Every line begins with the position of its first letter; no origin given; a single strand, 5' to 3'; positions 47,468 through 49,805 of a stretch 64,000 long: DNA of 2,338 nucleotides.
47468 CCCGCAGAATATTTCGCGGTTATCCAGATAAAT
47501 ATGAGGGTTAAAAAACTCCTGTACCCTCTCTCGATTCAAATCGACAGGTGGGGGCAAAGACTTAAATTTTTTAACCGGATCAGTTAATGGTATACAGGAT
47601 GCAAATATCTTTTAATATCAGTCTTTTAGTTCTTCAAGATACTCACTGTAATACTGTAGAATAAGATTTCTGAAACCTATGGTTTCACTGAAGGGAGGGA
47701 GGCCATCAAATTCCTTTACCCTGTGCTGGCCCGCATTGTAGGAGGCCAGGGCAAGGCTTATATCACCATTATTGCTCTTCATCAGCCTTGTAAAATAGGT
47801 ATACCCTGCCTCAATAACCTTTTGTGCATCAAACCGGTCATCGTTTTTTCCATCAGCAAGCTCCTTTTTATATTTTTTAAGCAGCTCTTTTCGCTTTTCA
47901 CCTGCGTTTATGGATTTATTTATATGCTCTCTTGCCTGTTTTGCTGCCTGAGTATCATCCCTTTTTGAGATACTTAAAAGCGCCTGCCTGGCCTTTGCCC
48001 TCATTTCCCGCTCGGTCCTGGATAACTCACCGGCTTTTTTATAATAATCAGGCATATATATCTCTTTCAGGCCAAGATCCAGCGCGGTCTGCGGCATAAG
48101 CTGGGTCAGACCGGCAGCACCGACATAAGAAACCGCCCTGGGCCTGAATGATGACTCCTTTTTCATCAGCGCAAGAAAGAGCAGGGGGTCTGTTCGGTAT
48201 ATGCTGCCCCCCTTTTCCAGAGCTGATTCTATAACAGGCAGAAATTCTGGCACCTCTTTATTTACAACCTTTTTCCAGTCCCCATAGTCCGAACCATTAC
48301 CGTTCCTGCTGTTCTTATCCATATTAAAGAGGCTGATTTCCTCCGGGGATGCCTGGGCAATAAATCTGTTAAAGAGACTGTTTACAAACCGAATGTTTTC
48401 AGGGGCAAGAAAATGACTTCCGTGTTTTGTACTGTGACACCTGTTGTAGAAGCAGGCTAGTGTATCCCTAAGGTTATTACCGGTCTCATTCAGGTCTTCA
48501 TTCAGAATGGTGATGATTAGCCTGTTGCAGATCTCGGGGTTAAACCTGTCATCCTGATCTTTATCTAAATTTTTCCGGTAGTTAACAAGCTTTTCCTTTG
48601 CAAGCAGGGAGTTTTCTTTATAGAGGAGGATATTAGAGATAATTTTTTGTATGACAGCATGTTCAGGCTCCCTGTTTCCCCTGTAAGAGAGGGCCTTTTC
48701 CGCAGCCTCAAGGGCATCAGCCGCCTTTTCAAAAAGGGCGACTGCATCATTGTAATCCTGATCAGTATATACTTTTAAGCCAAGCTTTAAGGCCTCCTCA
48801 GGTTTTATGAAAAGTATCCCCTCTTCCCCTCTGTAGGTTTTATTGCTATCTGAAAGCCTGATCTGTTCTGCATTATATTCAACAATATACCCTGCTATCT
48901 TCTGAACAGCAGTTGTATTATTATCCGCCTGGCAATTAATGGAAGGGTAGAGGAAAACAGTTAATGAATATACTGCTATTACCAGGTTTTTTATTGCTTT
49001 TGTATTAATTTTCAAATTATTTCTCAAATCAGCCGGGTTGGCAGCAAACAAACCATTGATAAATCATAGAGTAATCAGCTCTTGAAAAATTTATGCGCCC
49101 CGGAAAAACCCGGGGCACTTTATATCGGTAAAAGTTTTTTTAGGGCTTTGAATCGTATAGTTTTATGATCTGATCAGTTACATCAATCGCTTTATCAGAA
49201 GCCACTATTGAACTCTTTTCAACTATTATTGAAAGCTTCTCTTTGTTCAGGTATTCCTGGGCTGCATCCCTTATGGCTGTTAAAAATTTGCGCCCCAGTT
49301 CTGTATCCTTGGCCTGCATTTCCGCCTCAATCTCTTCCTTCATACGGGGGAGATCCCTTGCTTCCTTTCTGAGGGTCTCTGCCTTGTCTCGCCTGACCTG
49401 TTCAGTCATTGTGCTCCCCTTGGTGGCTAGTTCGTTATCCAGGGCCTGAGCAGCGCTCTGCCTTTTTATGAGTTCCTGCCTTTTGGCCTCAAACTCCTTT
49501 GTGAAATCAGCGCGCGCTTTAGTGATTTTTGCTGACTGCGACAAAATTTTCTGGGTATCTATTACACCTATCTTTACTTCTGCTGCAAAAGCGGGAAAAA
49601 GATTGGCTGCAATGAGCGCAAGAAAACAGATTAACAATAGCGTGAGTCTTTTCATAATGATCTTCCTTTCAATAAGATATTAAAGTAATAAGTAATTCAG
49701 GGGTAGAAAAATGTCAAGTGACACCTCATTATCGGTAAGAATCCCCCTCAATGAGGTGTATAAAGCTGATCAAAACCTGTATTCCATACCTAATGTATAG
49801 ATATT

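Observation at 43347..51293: Adjacent co-directional envelope cluster: TPR/beta-barrel OMP - Skp - lytic transglycosylase - 1,361-aa FecR-domain protein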

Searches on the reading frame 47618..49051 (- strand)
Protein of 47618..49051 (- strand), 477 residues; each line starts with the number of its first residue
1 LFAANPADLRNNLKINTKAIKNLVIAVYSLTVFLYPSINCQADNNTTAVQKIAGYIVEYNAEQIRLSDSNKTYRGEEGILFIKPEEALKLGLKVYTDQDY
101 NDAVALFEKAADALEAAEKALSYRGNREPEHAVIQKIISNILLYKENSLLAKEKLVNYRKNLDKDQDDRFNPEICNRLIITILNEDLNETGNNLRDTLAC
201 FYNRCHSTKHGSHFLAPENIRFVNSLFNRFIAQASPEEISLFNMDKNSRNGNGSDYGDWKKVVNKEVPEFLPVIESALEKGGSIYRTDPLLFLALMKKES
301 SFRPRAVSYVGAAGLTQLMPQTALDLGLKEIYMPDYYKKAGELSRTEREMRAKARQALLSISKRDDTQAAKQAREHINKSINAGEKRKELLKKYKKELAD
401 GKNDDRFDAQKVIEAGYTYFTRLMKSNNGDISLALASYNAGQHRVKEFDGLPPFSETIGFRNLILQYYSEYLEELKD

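Call 5: search_protein_families(library=pfam, proteins=[window:47618-49051:-], max_evalue=0.1)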
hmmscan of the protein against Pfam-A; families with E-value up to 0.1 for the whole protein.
window:47618-49051:- (477 aa): 6 families
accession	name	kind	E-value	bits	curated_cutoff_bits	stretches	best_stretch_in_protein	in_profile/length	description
PF01464.25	SLT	-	2.7e-24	85.4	21.3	2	280-331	5-56/117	Transglycosylase SLT domain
PF11514.14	DUF3219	-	0.032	14.7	25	0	73-127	14-63/94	Protein of unknown function (DUF3219)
PF13406.11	SLT_2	-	0.034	13.8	24.3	0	292-327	134-170/292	Transglycosylase SLT domain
PF17376.7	DUF5398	-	0.047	14.5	28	0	388-423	38-73/80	Family of unknown function (DUF5398)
PF14561.12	TPR_20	-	0.048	14.4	25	0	348-399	35-86/90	Tetratricopeptide repeat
PF18004.6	RPN2_C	-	0.089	13.1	26.8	0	334-400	23-88/160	26S proteasome regulatory subunit RPN2 C-terminal domain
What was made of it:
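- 47618..49051 (-): SLT-domain lytic transglycosylase (477 aa; catalytic region at about 47642-48214, with an insertion of about 90 aa). The true start codon may lie about 12 codons downstream. SLT, E 2.7e-24 (call 5).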

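Call 6: search_protein_families(library=ncbifam, proteins=[window:47618-49051:-], max_evalue=0.1)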
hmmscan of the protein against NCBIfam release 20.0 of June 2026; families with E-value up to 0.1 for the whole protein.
window:47618-49051:- (477 aa): 8 families
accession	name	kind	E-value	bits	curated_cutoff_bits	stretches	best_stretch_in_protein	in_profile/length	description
NF047373.1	BB0259_flg_lyt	exception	1.4e-17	63.8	234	2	285-335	559-608/705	flagellar assembly lytic transglycosylase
NF008112.0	PRK10859.1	equivalog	2.9e-08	32.6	354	2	246-330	263-344/483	membrane-bound lytic murein transglycosylase MltF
NF008631.0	PRK11619.1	equivalog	9.1e-08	30.9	536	1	293-339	498-543/644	murein transglycosylase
NF008050.0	PRK10783.1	equivalog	3.7e-07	28.8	508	1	295-330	124-159/457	murein transglycosylase D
NF008670.0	PRK11671.1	equivalog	1.1e-06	28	375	1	264-323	186-241/359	membrane-bound lytic murein transglycosylase MltC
NF001223.0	PRK00202.1-1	equivalog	0.0092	16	131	1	343-414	5-75/146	transcription antitermination factor NusB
NF012014.0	PRK15470.1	equivalog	0.021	14.4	233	1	278-323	43-88/203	membrane-bound lytic murein transglycosylase EmtA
NF052397.1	AggPromo_Cterm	subfamily_domain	0.088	13.3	40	0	294-325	7-39/80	aggregation-promoting factor C-terminal-like domain-containing protein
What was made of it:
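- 47618..49051 (-): The best NCBIfam hit is a flagellar-assembly lytic transglycosylase at 1.4e-17, below its cutoff (call 6).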

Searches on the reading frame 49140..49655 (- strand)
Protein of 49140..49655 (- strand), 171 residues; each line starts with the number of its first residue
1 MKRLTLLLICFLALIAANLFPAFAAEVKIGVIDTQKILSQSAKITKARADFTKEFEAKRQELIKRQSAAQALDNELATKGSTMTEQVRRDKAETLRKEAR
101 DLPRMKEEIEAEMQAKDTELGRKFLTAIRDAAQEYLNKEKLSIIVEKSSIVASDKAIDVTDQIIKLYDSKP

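Call 5: search_protein_families(library=pfam, proteins=[window:49140-49655:-], max_evalue=0.1)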
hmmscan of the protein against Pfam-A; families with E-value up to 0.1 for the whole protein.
window:49140-49655:- (171 aa): 3 families
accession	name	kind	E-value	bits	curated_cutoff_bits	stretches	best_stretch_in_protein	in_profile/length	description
PF03938.19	OmpH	-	8.5e-23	81.6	32.4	1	28-165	1-139/141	Outer membrane protein (OmpH-like)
PF06785.16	UPF0242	-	0.0012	19.4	33.5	1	5-119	39-151/194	Uncharacterised protein family (UPF0242) N-terminus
PF09756.15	DDRGK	-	0.025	14.7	27.8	1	45-167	18-138/188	DDRGK domain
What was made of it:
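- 49140..49655 (-): Skp/OmpH-family periplasmic chaperone (171 aa, signal peptide AFA/AE). OmpH, E 8.5e-23 (call 5).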

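Call 6: search_protein_families(library=ncbifam, proteins=[window:49140-49655:-], max_evalue=0.1)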
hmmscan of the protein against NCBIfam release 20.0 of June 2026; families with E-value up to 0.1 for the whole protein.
window:49140-49655:- (171 aa): 4 families
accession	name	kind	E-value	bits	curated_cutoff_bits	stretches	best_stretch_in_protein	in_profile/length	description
NF008047.0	PRK10780.1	equivalog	1e-07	32.1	237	1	11-165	9-162/165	molecular chaperone Skp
NF050014.1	HpsJ_like_B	equivalog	0.0091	15.7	260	1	4-140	85-222/254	hormogonium polysaccharide biosynthesis protein HpsJ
TIGR03319.1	RNase_Y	equivalog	0.0098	14.4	454.35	1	34-151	50-169/514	ribonuclease Y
NF003367.0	PRK04443.1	equivalog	0.074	12.4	363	1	93-135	243-286/349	[LysW]-lysine hydrolase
